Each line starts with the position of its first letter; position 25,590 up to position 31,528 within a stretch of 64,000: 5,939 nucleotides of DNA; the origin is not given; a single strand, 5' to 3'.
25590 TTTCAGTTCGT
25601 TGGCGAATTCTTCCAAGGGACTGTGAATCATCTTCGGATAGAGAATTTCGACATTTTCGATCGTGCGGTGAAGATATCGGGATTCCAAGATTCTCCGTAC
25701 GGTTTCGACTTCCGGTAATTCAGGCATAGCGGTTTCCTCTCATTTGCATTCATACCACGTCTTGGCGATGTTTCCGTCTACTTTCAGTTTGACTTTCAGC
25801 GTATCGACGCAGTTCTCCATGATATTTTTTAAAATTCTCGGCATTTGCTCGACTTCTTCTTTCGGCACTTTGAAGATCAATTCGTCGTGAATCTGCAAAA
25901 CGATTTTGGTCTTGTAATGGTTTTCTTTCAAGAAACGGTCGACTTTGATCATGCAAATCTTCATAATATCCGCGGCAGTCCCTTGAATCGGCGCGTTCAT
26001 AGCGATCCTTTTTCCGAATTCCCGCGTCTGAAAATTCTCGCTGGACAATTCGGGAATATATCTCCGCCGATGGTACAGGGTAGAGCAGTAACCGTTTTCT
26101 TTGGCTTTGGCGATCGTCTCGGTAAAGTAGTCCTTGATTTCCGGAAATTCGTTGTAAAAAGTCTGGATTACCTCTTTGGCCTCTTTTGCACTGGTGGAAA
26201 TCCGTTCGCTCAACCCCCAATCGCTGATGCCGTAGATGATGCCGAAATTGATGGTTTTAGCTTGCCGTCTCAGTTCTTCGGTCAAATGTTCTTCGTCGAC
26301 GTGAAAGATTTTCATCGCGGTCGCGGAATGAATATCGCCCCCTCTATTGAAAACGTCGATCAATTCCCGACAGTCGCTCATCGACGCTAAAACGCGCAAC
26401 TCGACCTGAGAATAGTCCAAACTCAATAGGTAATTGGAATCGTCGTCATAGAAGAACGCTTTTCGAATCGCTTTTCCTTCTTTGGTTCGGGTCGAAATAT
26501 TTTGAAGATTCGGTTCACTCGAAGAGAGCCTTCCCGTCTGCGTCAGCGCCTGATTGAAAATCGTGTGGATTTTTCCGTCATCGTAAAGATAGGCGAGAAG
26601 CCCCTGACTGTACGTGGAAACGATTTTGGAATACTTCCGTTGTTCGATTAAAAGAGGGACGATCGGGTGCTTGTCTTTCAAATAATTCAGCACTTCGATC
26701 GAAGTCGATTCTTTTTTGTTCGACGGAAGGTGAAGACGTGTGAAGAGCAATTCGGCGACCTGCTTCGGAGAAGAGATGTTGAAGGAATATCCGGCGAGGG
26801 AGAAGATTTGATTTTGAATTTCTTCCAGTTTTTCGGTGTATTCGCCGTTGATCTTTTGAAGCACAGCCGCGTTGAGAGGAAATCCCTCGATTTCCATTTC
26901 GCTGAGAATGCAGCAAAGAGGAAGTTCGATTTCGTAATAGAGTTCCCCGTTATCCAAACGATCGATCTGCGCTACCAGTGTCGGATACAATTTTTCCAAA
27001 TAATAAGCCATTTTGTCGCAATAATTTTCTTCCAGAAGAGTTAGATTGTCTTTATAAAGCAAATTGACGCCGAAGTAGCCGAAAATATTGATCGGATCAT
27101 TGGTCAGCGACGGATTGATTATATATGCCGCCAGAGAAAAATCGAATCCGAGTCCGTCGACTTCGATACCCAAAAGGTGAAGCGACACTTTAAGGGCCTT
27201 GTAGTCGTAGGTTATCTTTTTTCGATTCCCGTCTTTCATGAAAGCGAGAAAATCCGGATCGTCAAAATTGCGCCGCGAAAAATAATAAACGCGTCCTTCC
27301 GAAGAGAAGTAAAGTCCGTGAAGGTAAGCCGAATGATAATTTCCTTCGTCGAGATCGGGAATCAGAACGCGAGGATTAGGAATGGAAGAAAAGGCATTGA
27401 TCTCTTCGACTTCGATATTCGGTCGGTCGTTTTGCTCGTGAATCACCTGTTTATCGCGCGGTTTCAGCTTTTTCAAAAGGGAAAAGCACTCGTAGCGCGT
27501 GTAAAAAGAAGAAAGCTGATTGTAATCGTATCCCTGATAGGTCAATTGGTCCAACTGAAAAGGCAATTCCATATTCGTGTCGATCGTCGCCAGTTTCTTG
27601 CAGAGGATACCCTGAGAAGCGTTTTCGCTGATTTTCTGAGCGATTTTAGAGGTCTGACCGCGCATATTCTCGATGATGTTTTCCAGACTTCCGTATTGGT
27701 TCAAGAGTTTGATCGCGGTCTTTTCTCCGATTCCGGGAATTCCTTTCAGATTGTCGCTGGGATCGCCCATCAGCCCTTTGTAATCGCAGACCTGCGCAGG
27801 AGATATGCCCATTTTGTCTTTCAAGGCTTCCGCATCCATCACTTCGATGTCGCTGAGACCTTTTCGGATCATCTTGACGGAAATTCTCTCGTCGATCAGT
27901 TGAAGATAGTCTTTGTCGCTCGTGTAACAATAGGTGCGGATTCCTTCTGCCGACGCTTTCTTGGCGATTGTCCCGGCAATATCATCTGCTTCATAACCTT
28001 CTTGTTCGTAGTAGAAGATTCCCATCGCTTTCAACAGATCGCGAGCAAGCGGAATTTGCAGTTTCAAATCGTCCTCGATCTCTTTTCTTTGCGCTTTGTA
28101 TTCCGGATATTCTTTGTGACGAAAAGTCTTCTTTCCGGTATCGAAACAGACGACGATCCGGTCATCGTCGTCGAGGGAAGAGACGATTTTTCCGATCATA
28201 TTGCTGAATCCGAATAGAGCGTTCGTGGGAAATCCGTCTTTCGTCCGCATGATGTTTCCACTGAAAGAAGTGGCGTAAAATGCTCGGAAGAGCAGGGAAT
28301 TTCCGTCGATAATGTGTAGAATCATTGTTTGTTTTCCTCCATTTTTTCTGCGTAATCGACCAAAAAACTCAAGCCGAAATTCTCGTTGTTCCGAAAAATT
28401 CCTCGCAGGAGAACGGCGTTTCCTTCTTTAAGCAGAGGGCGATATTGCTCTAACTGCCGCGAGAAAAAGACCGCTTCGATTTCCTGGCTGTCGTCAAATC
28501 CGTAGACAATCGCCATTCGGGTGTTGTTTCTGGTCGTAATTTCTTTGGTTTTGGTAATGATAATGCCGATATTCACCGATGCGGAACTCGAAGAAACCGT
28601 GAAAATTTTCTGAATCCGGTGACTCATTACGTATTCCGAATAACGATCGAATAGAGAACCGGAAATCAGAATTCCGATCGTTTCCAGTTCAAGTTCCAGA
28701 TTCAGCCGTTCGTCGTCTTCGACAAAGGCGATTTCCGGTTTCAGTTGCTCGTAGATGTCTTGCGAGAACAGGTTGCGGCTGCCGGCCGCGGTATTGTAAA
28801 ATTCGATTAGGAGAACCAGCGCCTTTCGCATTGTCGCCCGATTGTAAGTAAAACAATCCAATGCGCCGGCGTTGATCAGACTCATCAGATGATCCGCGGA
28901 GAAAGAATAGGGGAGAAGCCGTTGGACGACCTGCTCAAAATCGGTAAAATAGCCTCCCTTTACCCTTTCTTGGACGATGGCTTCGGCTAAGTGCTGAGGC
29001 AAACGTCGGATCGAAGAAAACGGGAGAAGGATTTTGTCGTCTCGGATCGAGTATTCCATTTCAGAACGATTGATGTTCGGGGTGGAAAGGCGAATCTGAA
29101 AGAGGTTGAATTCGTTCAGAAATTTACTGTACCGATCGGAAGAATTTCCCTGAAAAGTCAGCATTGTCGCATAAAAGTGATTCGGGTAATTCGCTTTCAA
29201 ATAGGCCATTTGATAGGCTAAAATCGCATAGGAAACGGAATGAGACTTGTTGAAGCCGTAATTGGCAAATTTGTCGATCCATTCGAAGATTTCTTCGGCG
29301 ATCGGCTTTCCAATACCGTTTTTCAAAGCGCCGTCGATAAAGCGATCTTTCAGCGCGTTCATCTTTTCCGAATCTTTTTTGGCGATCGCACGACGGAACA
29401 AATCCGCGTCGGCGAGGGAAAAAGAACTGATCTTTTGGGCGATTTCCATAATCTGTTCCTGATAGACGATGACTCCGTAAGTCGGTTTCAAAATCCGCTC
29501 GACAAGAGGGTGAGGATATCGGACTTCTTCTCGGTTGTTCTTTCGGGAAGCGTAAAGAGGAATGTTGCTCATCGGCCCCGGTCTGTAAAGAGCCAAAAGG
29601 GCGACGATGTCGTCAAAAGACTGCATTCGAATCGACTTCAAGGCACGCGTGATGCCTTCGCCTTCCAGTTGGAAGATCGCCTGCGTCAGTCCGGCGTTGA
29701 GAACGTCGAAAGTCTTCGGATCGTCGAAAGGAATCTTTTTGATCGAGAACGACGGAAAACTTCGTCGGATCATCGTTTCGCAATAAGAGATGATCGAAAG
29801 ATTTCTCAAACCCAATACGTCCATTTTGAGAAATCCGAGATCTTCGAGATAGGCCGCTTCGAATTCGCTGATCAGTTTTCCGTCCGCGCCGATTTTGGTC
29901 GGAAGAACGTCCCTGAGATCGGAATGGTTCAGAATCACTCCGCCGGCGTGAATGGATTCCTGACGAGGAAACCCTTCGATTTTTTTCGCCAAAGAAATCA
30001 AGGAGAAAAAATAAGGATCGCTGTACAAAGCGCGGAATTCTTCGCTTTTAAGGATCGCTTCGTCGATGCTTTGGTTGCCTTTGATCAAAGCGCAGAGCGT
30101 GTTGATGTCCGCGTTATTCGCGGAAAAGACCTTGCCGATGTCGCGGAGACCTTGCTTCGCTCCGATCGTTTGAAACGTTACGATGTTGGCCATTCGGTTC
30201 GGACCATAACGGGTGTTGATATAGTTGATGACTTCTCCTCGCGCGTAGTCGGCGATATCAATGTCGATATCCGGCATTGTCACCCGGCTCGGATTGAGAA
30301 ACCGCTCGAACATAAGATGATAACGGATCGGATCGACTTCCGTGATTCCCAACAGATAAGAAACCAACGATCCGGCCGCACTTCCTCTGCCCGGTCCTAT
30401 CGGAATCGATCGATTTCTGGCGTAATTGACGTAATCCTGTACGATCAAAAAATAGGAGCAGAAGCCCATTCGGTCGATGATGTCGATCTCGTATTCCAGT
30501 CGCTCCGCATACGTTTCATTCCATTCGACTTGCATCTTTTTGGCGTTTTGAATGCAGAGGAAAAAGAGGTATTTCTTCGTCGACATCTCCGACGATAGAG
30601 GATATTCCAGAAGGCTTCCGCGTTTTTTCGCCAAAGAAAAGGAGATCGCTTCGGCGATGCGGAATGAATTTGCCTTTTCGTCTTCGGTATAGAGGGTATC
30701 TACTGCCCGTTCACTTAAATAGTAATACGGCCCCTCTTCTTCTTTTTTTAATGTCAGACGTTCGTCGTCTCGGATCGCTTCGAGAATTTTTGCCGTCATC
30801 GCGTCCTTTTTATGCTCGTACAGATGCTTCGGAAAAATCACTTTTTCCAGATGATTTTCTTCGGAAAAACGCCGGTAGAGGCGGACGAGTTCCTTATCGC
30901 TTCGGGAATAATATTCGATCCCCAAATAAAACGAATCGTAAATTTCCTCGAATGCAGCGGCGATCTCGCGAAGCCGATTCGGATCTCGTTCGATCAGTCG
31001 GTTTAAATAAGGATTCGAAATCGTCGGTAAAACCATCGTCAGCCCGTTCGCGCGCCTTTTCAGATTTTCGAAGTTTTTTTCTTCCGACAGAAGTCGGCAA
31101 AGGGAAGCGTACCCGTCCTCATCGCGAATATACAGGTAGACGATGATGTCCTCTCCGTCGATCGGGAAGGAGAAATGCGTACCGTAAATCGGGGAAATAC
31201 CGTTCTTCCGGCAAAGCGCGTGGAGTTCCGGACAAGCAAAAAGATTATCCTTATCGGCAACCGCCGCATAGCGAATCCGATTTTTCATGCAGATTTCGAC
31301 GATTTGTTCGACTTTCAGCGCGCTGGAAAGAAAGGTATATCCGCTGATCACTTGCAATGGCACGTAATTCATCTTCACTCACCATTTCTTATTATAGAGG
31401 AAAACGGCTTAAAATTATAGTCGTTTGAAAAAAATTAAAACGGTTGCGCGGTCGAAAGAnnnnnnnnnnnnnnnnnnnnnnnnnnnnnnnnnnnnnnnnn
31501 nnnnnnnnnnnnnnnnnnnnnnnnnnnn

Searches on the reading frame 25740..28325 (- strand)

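Call 42: search_protein_families(library=pfam, proteins=[window:25740-28325:-], max_evalue=0.000001)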
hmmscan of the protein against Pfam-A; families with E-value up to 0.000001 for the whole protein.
window:25740-28325:- (861 aa): 4 families
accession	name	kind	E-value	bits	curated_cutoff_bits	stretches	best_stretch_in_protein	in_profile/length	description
PF00476.26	DNA_pol_A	-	3.1e-141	471.2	34.3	1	488-859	3-381/381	DNA polymerase family A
PF02739.22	5_3_exonuc_N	-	1.8e-53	181.1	34.3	1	3-173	2-164/164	5'-3' exonuclease, N-terminal resolvase-like domain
PF01367.25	5_3_exonuc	-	3.7e-32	111.1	40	1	174-267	1-95/97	5'-3' exonuclease, C-terminal SAM fold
PF22619.2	DNA_polI_exo1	-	9.3e-17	61.6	27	1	325-412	5-93/140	DNA polymerase I, ribonuclease H-like domain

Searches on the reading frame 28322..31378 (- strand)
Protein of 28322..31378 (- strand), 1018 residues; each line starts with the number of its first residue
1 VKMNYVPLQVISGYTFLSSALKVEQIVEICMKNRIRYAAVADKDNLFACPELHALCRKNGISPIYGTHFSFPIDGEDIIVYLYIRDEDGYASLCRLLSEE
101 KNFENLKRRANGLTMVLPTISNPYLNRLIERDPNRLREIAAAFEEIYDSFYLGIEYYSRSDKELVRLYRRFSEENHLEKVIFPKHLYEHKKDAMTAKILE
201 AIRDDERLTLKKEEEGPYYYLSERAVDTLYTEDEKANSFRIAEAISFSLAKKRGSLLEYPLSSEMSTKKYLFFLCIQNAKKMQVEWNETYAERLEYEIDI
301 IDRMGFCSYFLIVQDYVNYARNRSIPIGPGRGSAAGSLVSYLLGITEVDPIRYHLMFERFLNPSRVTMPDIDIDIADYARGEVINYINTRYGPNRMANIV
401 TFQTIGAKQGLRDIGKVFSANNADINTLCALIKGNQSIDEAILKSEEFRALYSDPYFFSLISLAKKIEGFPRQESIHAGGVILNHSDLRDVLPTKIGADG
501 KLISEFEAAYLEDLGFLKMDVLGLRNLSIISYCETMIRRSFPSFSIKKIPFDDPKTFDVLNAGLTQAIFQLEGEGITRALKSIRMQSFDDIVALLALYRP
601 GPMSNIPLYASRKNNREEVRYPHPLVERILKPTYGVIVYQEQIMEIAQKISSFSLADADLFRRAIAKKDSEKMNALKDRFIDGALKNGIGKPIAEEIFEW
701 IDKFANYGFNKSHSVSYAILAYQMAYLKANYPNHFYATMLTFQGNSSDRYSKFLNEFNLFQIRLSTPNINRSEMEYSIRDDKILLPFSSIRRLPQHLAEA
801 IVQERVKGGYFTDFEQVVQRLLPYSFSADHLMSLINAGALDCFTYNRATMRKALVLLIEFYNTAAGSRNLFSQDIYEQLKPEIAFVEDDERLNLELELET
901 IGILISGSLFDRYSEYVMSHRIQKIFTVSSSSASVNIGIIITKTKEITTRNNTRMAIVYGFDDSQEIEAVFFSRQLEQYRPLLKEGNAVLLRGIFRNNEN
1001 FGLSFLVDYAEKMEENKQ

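Call 42: search_protein_families(library=pfam, proteins=[window:28322-31378:-], max_evalue=0.000001)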
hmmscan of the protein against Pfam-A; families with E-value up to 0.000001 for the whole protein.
window:28322-31378:- (1018 aa): 4 families
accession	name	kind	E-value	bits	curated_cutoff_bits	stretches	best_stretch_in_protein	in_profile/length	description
PF07733.18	DNA_pol3_alpha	-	1.9e-84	283.8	23.9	1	271-523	3-260/260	Bacterial DNA polymerase III alpha NTPase domain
PF17657.6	DNA_pol3_finger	-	6.3e-55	185.4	22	1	526-688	1-166/166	Bacterial DNA polymerase III alpha subunit finger domain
PF14579.12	HHH_6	-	2e-19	70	25.6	1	762-849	2-89/90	Helix-hairpin-helix motif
PF02811.25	PHP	-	1.1e-09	39.3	26.4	1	8-117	2-122/164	PHP domain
